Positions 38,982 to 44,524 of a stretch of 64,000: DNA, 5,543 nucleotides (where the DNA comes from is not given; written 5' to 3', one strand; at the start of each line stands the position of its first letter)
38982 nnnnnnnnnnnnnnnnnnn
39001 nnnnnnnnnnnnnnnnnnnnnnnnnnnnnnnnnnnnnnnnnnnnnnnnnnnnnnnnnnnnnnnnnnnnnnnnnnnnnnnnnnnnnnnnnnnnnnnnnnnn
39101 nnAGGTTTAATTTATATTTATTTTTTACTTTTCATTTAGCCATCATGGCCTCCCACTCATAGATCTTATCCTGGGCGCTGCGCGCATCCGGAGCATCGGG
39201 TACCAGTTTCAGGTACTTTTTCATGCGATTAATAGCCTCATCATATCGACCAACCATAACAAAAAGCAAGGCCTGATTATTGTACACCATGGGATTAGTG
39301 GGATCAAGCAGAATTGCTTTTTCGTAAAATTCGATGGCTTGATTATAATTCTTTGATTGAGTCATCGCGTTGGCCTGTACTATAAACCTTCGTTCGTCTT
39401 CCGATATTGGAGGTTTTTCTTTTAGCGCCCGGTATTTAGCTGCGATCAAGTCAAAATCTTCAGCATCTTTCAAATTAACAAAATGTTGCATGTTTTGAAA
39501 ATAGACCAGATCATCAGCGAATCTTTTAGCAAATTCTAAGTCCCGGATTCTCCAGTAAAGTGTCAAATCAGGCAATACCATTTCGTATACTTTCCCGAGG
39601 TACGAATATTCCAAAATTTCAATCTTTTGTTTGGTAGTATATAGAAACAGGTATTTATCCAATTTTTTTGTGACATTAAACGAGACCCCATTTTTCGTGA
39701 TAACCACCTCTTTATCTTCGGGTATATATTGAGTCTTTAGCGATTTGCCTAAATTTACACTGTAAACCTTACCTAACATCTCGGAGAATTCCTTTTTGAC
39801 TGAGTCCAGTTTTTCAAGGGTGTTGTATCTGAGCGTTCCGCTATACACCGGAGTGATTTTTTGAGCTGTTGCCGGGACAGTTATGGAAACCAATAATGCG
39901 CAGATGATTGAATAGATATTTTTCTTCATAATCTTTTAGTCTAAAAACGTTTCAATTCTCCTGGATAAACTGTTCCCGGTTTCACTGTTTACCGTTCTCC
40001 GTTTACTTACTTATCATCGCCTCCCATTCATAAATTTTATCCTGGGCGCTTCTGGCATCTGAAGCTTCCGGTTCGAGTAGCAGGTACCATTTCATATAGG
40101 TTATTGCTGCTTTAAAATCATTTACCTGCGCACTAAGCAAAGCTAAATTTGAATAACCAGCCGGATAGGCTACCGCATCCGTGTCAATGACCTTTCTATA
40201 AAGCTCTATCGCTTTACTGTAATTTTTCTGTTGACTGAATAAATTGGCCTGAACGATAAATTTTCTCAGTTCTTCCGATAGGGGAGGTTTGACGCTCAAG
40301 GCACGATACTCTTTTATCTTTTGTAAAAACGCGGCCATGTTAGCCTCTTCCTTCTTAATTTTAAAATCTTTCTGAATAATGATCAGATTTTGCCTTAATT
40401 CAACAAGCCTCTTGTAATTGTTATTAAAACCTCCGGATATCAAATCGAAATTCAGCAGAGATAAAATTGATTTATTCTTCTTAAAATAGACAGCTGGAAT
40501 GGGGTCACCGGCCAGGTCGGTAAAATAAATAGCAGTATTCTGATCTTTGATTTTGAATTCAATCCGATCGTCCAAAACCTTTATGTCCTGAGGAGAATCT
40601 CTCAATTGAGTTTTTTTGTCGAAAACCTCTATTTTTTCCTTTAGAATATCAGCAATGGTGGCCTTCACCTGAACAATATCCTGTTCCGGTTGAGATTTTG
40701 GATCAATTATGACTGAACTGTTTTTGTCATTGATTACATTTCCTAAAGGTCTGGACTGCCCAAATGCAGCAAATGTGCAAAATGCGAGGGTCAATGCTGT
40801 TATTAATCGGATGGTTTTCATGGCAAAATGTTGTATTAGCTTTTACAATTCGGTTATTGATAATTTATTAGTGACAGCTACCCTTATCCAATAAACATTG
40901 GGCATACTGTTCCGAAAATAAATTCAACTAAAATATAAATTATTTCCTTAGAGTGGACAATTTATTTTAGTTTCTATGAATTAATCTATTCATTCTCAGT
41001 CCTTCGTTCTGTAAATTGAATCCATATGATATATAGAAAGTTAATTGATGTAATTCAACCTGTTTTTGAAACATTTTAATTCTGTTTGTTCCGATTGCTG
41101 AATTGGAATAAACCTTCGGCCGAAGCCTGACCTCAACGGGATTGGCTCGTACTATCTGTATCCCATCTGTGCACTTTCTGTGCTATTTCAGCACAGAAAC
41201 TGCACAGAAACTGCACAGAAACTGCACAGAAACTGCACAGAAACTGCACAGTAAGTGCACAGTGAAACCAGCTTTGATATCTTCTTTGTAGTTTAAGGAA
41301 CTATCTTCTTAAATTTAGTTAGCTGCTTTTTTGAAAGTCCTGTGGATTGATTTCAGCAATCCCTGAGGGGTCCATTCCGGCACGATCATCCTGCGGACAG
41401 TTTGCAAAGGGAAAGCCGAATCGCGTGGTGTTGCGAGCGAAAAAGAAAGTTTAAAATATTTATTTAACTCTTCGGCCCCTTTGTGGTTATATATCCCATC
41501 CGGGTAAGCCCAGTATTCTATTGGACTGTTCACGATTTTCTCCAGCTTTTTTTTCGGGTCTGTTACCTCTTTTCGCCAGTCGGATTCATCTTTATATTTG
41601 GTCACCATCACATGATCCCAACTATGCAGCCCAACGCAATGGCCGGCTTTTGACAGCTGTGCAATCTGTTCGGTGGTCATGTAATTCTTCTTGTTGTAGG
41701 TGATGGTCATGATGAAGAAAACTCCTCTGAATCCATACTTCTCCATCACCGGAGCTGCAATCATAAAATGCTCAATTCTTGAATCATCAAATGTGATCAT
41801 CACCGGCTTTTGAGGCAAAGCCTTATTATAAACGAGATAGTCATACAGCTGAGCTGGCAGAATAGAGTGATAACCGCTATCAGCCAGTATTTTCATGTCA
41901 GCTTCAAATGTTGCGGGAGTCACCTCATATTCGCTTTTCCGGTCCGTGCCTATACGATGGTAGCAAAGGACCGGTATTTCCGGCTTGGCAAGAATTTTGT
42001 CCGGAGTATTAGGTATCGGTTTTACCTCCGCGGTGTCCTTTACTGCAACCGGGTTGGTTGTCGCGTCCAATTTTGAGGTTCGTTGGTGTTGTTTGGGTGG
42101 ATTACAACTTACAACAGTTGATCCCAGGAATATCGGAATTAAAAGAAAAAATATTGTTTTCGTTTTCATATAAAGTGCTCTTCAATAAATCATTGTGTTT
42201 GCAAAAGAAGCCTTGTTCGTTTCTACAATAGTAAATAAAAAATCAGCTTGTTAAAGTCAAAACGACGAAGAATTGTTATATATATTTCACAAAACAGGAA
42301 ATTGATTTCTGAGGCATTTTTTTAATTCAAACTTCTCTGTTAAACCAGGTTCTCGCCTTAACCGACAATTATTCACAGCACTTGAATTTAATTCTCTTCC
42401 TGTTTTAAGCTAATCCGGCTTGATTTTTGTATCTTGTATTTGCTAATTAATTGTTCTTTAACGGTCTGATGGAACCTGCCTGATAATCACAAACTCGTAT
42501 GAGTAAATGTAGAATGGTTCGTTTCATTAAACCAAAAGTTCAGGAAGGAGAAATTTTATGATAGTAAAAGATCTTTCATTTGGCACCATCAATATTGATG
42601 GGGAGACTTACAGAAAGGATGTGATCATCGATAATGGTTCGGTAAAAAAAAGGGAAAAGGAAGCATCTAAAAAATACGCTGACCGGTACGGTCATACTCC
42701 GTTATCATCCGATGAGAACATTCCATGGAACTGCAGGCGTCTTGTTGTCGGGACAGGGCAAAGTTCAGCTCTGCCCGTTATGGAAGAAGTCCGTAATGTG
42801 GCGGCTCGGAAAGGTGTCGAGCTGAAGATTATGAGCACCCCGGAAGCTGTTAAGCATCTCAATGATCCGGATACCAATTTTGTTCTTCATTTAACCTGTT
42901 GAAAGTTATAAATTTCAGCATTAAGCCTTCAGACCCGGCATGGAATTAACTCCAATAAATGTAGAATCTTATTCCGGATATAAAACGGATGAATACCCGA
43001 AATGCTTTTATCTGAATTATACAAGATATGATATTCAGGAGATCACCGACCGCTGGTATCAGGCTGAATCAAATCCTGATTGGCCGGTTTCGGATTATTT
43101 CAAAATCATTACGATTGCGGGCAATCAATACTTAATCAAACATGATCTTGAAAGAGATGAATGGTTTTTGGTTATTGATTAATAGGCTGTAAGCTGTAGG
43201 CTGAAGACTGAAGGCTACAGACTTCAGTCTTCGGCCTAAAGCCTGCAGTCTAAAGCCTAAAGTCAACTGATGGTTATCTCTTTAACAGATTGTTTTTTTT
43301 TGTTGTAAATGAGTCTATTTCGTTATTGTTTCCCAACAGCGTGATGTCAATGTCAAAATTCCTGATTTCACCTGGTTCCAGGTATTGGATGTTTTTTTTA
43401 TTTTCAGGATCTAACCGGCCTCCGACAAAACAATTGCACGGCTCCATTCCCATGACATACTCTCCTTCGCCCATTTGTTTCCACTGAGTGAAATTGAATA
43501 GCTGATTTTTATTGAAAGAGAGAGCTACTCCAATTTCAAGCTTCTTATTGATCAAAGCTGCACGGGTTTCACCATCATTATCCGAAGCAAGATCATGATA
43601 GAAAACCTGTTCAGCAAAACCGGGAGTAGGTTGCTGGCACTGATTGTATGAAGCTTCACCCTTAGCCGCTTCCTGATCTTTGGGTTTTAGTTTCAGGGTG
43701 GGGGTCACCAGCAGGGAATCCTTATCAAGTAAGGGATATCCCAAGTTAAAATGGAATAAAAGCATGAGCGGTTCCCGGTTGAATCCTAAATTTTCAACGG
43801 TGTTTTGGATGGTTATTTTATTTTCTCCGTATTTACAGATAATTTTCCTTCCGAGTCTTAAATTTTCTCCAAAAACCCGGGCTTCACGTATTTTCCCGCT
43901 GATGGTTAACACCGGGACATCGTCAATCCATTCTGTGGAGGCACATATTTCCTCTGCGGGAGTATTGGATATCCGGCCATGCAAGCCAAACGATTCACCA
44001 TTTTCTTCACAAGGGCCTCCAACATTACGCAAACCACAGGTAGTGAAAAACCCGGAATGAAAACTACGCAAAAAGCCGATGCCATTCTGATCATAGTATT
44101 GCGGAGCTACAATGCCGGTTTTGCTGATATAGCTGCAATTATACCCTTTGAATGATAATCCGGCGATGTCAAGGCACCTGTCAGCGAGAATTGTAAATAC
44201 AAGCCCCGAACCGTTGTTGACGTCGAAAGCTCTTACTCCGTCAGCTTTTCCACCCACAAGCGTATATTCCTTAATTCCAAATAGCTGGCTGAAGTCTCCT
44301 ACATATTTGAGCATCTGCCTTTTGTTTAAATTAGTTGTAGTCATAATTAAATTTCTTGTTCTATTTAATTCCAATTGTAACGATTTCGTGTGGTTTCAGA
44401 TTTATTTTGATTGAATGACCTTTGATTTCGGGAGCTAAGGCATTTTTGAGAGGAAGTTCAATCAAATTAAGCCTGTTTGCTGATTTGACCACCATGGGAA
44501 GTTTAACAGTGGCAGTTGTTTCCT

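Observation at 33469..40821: Eight-gene array of exported proteins: six tandem paralogues with hypervariable N-domains and an invariant TPR-like 'DKIYEWE' C-module, plus two unique partners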

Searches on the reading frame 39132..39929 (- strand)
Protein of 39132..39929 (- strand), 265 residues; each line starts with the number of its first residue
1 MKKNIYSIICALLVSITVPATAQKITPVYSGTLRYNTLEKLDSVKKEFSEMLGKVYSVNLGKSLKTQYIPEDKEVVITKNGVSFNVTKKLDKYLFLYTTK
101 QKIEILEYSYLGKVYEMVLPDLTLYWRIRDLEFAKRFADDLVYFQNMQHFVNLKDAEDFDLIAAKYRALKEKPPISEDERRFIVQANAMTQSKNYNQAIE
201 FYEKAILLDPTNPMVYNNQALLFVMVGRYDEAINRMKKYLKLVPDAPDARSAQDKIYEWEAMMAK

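Call 3: search_protein_families(library=pfam, proteins=[window:39132-39929:-], max_evalue=1)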
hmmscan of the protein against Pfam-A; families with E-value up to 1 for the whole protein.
window:39132-39929:- (265 aa): 21 families
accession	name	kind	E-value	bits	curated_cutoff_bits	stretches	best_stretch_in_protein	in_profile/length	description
PF07719.23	TPR_2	-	3.2e-11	42.9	27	2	185-212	7-34/34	Tetratricopeptide repeat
PF13414.12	TPR_11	-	5.6e-11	42.4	26.8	2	187-225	2-40/42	TPR repeat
PF00515.34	TPR_1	-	3.4e-09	36.6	27.8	2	191-212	13-34/34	Tetratricopeptide repeat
PF13371.12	TPR_9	-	6e-08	33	35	1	188-252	4-68/73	Tetratricopeptide repeat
PF13431.12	TPR_17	-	1.7e-07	31.4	24.4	1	201-233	1-33/34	Tetratricopeptide repeat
PF14559.12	TPR_19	-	2.9e-07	31.1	25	1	191-256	3-68/68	Tetratricopeptide repeat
PF13181.12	TPR_8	-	1.1e-06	28.8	25.7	1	191-212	13-34/34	Tetratricopeptide repeat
PF13428.12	TPR_14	-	1.3e-06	29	23.5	2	220-250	8-38/44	Tetratricopeptide repeat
PF11846.14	Wzy_C_2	-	1.3e-05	25.7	28.5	1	188-250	122-183/191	Virulence factor membrane-bound polymerase, C-terminal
PF13424.12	TPR_12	-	2.8e-05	24.7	30.1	1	186-242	10-74/77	Tetratricopeptide repeat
PF13176.12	TPR_7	-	0.00011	22.5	27.9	1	186-213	6-35/36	Tetratricopeptide repeat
PF13429.12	TPR_15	-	0.00074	19.5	26.2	1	140-241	110-204/280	Tetratricopeptide repeat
PF24575.1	TPR_Slam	-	0.00082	20.2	35.2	1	146-215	18-83/104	Surface lipoprotein assembly modifier, N-terminal TPR repeats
PF25068.1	ARM_TT21_4th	-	0.001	19.8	30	1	188-242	8-61/153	Tetratricopeptide repeat protein 21 forth ARM domain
PF25575.1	TPR_BSK1_C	-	0.0024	18.2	42.2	1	190-249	53-113/118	Serine/threonine-protein kinase BSK1-like, TPR repeats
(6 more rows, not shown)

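Call 4: search_protein_families(library=ncbifam, proteins=[window:39132-39929:-], max_evalue=1)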
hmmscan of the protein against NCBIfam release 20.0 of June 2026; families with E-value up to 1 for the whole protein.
window:39132-39929:- (265 aa): 24 families
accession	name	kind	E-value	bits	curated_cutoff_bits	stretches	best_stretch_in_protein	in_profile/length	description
TIGR00990.1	3a0801s09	subfamily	1.1e-06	27.6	757.25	1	186-246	134-193/615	mitochondrial import receptor subunit TOM70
NF040959.1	MamA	equivalog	2.7e-06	27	200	1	187-241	147-201/204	magnetosome protein MamA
TIGR02917.1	PEP_TPR_lipo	equivalog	5.2e-06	24.6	312.2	1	184-252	198-266/899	XrtA/PEP-CTERM system TPR-repeat protein PrsT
NF008391.2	PRK11189.1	equivalog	1.6e-05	24.6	250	1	189-244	109-164/297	lipoprotein NlpI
TIGR02552.1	LcrH_SycD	equivalog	1.7e-05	24.6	104.8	1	186-248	59-121/136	SycD/LcrH family type III secretion system chaperone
NF033762.1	social_mot_Tgl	equivalog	5.4e-05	22.7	225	1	190-253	42-106/252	social motility TPR repeat lipoprotein Tgl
TIGR03939.1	PGA_TPR_OMP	equivalog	0.00013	20.4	366.65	1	185-253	92-160/800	poly-beta-1,6 N-acetyl-D-glucosamine export porin PgaA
TIGR03302.1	OM_YfiO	subfamily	0.00045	19.8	81.4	1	174-253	28-110/239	outer membrane protein assembly factor BamD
TIGR02521.1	type_IV_pilW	equivalog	0.00071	19.2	154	1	178-238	64-124/234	type IV pilus biogenesis/stability protein PilW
NF033920.0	C39_PA2778_fam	equivalog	0.00078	18.9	150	1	157-242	170-253/255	PA2778 family cysteine peptidase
NF011886.0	PRK15359.1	equivalog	0.00084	19.1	146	1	180-243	59-122/144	type III secretion system chaperone protein SscB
NF002725.1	PRK02603.1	equivalog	0.00085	19.4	143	1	191-262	47-121/173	photosystem I assembly protein Ycf3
TIGR04510.1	mod_pep_cyc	subfamily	0.0081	14.7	400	1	184-240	403-459/814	putative peptide modification system cyclase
NF053607.1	CHU_0125_OmpA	equivalog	0.0089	14.6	620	1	159-259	35-133/639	CHU_0125 family OmpA-like outer membrane integrity protein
TIGR02795.1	tol_pal_ybgF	equivalog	0.014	16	90.1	1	215-253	4-42/119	tol-pal system protein YbgF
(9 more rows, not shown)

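Call 6: search_protein_families(library=padloc, proteins=[window:39132-39929:-], max_evalue=0.1)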
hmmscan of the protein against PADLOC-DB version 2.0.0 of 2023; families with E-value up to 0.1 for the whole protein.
window:39132-39929:- (265 aa): 1 family
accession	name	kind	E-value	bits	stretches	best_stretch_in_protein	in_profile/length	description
PDLC04781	PDC-M71B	-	0.00021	18.2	1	187-241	124-411/515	-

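Call 45: search_protein_families(library=phrogs, proteins=[window:39132-39929:-], max_evalue=0.01)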
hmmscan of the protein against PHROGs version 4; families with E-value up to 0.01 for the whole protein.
window:39132-39929:- (265 aa): 5 families
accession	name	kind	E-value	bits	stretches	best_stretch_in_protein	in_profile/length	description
phrog_7590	-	unknown function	9.8e-08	33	1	179-251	55-127/234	-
phrog_26452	-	unknown function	0.001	20.1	1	148-240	52-145/213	-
phrog_3099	-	unknown function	0.0039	18.2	1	146-202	12-71/171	-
phrog_20642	-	unknown function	0.0054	17.3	1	190-243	162-222/280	-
phrog_32668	-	unknown function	0.007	16.3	0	137-215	79-162/406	-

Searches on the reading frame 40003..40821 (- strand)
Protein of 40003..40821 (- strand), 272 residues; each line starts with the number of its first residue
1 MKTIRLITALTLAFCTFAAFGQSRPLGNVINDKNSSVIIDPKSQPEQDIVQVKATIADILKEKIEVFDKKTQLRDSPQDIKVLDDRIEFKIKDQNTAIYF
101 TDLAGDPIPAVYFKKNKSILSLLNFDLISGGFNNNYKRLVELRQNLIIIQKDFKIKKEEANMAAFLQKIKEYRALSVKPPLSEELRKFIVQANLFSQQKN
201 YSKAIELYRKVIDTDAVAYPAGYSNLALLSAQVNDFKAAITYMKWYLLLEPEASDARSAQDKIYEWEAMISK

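Call 3: search_protein_families(library=pfam, proteins=[window:40003-40821:-], max_evalue=1)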
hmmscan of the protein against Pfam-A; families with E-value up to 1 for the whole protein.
window:40003-40821:- (272 aa): 14 families
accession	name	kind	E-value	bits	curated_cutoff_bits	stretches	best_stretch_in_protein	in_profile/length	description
PF00515.34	TPR_1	-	1.6e-06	28.1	27.8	1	192-213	8-29/34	Tetratricopeptide repeat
PF07719.23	TPR_2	-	5.4e-05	23.4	27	1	191-213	7-29/34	Tetratricopeptide repeat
PF13181.12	TPR_8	-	8.2e-05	22.9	25.7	1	192-215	8-31/34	Tetratricopeptide repeat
PF13371.12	TPR_9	-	0.00012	22.4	35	1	222-259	31-68/73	Tetratricopeptide repeat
PF13176.12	TPR_7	-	0.00057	20.2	27.9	1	192-214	6-28/36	Tetratricopeptide repeat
PF24575.1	TPR_Slam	-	0.0052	17.6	35.2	1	184-237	47-98/104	Surface lipoprotein assembly modifier, N-terminal TPR repeats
PF13424.12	TPR_12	-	0.0063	17.1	30.1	1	199-245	24-70/77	Tetratricopeptide repeat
PF13414.12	TPR_11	-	0.0088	16.2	26.8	1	193-229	2-37/42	TPR repeat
PF13428.12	TPR_14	-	0.023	15.8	23.5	0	192-215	8-31/44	Tetratricopeptide repeat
PF13374.12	TPR_10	-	0.026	15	27.5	0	192-213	9-30/42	Tetratricopeptide repeat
PF13432.12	TPR_16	-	0.03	15.2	32.7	0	193-214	39-60/65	Tetratricopeptide repeat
PF14559.12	TPR_19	-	0.19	12.5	25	1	197-262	3-67/68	Tetratricopeptide repeat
PF13989.11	YejG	-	0.21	12.5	27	1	113-174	29-90/106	YejG-like protein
PF12681.13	Glyoxalase_2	-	0.35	11.3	30.1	1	133-175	43-85/118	Glyoxalase-like domain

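Call 4: search_protein_families(library=ncbifam, proteins=[window:40003-40821:-], max_evalue=1)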
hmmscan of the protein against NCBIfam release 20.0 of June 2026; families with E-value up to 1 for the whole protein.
window:40003-40821:- (272 aa): 6 families
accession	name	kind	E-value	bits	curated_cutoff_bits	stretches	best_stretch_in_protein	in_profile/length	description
NF009811.0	PRK13296.1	equivalog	0.00096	18.1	469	1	135-239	243-336/360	CCA tRNA nucleotidyltransferase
NF004724.0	PRK06069.1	subfamily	0.0031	15.8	826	1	43-103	442-502/577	succinate dehydrogenase/fumarate reductase flavoprotein subunit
NF033762.1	social_mot_Tgl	equivalog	0.016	14.6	225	1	170-224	87-137/252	social motility TPR repeat lipoprotein Tgl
TIGR01812.1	sdhA_frdA_Gneg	subfamily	0.022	13.3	567.3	1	40-103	430-493/568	succinate dehydrogenase or fumarate reductase, flavoprotein subunit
NF040959.1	MamA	equivalog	0.026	14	200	1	189-252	109-171/204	magnetosome protein MamA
NF008757.0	PRK11788.1-5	equivalog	0.046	12.9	363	1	185-254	214-283/388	lipopolysaccharide assembly protein LapB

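Call 6: search_protein_families(library=padloc, proteins=[window:40003-40821:-], max_evalue=0.1)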
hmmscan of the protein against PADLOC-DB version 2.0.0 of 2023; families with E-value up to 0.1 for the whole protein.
window:40003-40821:- (272 aa): 0 families

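Call 45: search_protein_families(library=phrogs, proteins=[window:40003-40821:-], max_evalue=0.01)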
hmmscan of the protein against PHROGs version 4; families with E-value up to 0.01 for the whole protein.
window:40003-40821:- (272 aa): 1 family
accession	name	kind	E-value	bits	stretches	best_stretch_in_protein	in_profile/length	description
phrog_7590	-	unknown function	7.5e-05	23.6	1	191-258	61-127/234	-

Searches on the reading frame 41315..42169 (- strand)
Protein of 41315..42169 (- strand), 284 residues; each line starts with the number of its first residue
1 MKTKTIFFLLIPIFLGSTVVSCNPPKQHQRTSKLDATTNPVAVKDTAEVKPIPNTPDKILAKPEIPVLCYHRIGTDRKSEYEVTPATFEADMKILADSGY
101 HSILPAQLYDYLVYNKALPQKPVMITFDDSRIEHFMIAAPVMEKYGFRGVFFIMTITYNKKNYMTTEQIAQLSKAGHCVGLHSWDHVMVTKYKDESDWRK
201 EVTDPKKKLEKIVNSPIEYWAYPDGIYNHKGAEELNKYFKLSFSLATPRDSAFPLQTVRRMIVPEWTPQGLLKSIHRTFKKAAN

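Call 9: search_protein_families(library=pfam, proteins=[window:41315-42169:-], max_evalue=0.001)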
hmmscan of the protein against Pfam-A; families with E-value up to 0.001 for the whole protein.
window:41315-42169:- (284 aa): 1 family
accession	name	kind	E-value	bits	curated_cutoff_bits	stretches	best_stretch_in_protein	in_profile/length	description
PF01522.26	Polysacc_deac_1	-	5.5e-20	72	23.1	1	117-237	3-118/124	Polysaccharide deacetylase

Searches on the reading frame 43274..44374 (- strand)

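Call 9: search_protein_families(library=pfam, proteins=[window:43274-44374:-], max_evalue=0.001)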
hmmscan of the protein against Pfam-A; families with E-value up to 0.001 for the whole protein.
window:43274-44374:- (366 aa): 1 family
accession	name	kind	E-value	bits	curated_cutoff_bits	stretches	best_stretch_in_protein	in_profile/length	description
PF14486.12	DUF4432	-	8e-100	334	32.5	1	45-345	2-303/304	Domain of unknown function (DUF4432)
